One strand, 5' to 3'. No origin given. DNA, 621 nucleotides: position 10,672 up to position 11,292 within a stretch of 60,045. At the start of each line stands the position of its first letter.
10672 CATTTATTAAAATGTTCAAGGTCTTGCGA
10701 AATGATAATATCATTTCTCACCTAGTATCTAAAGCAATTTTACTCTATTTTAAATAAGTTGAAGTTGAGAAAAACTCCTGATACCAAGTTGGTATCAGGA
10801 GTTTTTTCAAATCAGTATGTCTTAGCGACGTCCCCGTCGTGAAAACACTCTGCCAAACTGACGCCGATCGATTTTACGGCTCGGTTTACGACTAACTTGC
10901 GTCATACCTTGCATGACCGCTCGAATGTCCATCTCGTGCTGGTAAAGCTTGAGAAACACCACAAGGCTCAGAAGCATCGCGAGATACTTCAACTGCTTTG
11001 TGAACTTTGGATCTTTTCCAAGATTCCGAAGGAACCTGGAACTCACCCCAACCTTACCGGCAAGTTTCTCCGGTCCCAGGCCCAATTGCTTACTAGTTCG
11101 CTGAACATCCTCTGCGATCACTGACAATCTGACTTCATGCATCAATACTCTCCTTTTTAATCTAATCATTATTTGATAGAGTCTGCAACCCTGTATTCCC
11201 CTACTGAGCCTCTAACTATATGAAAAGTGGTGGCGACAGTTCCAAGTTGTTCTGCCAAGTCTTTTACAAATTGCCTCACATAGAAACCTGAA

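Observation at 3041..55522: About ten GC-rich, SD-bearing 'moron-like' transcription units embedded in an SD-less AT-rich housekeeping backbone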

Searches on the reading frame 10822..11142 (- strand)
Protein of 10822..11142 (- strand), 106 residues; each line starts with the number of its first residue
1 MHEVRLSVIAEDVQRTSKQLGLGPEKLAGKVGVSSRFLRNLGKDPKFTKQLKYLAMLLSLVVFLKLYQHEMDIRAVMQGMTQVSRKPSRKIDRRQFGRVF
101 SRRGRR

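Call 11: search_protein_families(library=pfam, max_evalue=0.1, proteins=[window:10822-11142:-])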
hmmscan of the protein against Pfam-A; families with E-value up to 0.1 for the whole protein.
window:10822-11142:- (106 aa): 0 families

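Call 32: search_protein_families(library=phrogs, max_evalue=0.01, proteins=[window:10822-11142:-])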
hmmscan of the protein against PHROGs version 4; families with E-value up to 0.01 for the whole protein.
window:10822-11142:- (106 aa): 0 families

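Call 33: search_protein_families(library=ncbifam, max_evalue=0.01, proteins=[window:10822-11142:-])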
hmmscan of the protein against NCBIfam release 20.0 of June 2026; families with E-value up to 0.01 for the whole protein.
window:10822-11142:- (106 aa): 1 family
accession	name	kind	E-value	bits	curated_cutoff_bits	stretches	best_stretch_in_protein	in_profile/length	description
TIGR03070.1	couple_hipB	subfamily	0.003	17.5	71.65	1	9-46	3-40/58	type II toxin-antitoxin system Y4mF family antitoxin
